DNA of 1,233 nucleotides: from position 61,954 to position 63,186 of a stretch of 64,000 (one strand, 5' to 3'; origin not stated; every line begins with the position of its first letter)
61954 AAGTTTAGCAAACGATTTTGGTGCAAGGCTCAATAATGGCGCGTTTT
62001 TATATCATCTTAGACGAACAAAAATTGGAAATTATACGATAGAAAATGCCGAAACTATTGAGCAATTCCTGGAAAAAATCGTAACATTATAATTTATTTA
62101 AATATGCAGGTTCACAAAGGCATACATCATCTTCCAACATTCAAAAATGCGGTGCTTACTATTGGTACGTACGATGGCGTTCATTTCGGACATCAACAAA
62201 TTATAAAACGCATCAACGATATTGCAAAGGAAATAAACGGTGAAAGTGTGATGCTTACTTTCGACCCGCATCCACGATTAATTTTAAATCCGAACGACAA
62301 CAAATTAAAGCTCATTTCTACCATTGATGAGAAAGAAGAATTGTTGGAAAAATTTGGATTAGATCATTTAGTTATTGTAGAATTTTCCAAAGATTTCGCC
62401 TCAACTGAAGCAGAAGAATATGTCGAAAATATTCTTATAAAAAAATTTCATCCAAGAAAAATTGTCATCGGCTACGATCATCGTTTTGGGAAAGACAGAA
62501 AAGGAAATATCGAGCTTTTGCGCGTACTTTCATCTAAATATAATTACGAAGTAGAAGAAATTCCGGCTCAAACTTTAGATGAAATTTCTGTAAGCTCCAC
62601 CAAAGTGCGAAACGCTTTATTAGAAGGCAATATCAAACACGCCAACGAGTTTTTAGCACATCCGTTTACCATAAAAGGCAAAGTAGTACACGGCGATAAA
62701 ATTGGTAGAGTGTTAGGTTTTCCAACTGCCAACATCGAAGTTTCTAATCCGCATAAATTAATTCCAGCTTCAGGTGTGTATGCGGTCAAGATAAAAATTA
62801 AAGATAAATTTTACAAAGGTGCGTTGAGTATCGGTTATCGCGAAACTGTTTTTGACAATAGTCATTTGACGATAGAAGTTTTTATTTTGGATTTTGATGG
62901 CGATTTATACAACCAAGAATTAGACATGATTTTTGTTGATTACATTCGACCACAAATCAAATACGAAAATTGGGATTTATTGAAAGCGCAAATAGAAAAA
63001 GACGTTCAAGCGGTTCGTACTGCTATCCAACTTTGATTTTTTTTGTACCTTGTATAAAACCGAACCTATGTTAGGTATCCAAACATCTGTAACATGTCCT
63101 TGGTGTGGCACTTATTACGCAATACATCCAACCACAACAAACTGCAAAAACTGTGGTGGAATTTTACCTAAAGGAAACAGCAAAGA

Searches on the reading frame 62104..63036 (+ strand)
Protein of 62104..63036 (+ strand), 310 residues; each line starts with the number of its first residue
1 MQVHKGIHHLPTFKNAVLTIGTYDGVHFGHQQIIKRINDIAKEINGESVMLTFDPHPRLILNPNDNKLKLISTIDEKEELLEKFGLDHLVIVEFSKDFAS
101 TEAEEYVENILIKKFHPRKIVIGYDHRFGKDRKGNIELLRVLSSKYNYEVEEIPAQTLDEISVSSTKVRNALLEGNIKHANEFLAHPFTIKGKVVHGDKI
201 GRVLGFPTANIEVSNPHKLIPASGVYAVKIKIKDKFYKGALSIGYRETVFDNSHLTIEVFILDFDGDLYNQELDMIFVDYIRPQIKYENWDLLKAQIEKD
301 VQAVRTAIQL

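Call 69: find_encoding_contigs(protein=window:62104-63036:+, flank=10000, max_places=3)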
Protein window:62104-63036:+ (310 aa): no gene with exactly this product is on record in the collection.
